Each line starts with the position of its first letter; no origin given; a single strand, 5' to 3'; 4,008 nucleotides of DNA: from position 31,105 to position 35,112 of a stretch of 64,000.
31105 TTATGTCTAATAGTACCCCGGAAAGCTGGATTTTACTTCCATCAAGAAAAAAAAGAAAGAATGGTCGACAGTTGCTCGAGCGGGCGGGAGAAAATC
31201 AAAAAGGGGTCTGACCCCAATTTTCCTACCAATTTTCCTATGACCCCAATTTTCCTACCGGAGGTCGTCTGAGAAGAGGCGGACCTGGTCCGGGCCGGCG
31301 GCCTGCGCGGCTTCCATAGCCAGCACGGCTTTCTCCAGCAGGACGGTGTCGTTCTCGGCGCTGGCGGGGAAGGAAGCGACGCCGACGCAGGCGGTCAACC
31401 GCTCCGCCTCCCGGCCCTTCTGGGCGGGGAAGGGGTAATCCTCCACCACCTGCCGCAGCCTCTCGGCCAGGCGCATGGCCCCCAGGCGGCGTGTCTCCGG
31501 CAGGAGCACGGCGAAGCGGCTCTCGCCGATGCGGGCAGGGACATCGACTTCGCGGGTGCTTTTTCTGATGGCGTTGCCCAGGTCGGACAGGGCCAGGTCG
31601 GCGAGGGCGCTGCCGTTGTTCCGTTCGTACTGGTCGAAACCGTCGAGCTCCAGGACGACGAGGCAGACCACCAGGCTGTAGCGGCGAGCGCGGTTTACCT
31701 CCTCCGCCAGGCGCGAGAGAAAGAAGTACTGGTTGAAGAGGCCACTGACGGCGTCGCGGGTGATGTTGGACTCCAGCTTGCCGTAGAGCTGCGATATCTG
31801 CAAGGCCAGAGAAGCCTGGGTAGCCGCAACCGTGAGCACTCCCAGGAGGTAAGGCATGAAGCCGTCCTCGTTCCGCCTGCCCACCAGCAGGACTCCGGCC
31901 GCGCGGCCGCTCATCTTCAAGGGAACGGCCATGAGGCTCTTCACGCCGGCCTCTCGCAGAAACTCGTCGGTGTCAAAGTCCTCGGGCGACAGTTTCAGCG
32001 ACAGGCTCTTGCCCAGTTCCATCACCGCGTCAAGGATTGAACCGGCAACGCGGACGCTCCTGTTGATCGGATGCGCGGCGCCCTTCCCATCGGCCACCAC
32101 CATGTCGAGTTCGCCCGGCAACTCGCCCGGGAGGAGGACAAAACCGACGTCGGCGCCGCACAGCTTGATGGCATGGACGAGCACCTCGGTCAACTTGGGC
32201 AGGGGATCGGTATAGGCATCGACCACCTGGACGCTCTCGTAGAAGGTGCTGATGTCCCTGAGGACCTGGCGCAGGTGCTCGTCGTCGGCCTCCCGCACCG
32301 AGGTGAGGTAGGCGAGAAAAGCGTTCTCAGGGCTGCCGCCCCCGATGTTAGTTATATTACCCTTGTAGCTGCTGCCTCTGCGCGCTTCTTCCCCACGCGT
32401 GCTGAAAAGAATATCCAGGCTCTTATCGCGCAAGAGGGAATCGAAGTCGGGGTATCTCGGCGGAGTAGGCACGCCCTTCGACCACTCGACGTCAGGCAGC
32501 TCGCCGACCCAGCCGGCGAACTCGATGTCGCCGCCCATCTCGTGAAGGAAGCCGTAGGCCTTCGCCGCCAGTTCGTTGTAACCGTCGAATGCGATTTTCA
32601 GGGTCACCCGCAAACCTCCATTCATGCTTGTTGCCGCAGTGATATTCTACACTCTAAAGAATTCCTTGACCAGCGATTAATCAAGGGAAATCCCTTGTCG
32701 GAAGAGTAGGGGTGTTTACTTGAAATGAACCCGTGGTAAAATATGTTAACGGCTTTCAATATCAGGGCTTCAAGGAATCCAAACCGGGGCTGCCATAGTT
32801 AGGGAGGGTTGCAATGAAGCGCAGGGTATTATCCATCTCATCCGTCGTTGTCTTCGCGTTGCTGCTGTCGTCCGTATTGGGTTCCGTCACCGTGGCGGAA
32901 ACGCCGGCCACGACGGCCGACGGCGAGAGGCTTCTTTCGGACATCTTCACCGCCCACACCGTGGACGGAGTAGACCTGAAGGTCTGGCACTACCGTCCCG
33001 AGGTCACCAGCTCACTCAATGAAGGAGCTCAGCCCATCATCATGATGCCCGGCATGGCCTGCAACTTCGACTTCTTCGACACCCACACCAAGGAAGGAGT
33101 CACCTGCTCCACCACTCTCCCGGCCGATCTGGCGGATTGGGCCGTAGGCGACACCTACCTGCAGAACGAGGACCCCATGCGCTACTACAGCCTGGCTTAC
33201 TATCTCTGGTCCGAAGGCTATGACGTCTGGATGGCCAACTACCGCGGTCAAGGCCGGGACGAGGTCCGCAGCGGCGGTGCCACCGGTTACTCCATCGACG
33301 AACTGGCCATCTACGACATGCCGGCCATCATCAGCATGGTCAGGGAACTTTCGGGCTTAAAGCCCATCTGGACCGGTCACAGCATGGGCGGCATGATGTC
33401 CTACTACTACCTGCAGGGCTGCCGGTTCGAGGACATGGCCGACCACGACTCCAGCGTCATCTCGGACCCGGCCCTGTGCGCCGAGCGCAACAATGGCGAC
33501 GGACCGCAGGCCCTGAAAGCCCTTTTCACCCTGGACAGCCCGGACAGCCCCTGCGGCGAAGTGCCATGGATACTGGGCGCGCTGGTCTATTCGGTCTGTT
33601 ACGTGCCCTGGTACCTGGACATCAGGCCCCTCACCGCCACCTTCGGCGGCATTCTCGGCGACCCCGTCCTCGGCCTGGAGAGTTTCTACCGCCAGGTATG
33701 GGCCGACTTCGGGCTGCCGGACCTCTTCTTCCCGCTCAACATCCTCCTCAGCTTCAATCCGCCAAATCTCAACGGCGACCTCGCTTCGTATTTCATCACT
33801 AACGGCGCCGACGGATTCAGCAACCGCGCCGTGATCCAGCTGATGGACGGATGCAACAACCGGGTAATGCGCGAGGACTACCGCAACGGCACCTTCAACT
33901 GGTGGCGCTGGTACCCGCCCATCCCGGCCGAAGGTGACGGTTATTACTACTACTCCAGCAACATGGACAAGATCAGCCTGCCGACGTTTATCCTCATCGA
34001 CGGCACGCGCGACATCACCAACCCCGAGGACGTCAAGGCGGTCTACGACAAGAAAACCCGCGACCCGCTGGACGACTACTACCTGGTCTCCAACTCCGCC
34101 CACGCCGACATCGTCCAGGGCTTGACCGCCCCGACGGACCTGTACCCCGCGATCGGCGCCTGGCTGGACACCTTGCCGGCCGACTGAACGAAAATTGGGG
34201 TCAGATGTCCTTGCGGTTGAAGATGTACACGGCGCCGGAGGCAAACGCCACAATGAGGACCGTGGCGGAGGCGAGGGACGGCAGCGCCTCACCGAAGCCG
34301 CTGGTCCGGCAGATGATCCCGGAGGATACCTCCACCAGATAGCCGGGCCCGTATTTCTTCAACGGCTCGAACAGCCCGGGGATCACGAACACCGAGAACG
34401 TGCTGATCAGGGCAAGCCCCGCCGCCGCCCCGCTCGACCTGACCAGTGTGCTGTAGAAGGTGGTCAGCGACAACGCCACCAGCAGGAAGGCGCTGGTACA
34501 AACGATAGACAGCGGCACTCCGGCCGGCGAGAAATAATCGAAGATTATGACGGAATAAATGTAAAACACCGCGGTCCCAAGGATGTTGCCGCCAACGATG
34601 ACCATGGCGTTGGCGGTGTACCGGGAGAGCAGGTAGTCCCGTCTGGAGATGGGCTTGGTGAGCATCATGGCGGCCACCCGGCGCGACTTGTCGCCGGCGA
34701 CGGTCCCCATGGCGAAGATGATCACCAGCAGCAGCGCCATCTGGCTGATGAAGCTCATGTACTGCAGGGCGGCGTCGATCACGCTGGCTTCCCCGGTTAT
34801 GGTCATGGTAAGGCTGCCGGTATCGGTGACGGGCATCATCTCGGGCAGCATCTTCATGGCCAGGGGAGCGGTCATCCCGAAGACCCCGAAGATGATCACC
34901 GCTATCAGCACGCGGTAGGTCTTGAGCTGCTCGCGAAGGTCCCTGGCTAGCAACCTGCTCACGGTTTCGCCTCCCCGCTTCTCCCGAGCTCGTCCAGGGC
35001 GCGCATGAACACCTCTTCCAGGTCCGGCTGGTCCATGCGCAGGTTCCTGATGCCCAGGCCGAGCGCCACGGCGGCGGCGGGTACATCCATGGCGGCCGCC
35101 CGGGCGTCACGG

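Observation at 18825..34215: Dispersed palindromic repeat family (core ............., flank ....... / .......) at gene 3' ends; translates as KGSDPNF in spurious ORFs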

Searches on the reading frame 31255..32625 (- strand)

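Call 12: search_protein_families(library=pfam, proteins=[window:31255-32625:-])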
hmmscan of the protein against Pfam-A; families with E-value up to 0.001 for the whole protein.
window:31255-32625:- (456 aa): 4 families
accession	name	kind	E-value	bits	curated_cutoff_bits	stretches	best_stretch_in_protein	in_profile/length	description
PF00990.26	GGDEF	-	4.2e-26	92.1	23.8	1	290-445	3-159/161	Diguanylate cyclase, GGDEF domain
PF01590.32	GAF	-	5.1e-10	40.4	22.4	1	145-275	6-133/133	GAF domain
PF13185.12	GAF_2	-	1e-08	35.9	28.6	1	146-276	9-136/136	GAF domain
PF13492.12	GAF_3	-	0.00062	20.6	27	0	152-276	13-128/129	GAF domain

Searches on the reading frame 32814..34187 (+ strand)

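Call 12: search_protein_families(library=pfam, proteins=[window:32814-34187:+])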
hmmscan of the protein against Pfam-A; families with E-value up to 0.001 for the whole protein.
window:32814-34187:+ (457 aa): 3 families
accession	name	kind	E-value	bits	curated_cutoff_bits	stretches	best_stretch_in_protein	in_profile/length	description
PF00561.26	Abhydrolase_1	-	7.4e-11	42.6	25.8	1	124-201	16-88/245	alpha/beta hydrolase fold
PF12146.15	Hydrolase_4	-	1.6e-10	41.1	27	1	122-226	18-116/239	Serine aminopeptidase, S33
PF12697.13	Abhydrolase_6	-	1.1e-05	26.7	26.3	1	131-341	23-184/217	Alpha/beta hydrolase family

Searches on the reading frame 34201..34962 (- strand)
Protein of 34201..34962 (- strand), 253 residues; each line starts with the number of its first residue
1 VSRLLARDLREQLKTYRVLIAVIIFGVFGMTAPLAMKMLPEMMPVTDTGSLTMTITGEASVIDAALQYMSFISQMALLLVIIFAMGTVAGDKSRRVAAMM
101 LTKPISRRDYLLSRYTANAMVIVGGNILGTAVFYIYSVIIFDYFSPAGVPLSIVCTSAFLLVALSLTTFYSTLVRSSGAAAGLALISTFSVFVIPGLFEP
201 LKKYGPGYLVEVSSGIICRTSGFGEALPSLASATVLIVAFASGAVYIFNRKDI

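Call 12: search_protein_families(library=pfam, proteins=[window:34201-34962:-])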
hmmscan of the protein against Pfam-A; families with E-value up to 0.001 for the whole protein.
window:34201-34962:- (253 aa): 3 families
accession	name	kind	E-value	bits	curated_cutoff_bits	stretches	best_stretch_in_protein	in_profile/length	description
PF12679.13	ABC2_membrane_2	-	1.6e-09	37.8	27.2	1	4-194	3-198/283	ABC-2 family transporter protein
PF12698.13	ABC2_membrane_3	-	1.7e-09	37.7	31.6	1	64-211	160-301/347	ABC-2 family transporter protein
PF13346.12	ABC2_membrane_5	-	9.4e-08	32.3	25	1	68-204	35-169/205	ABC-2 family transporter protein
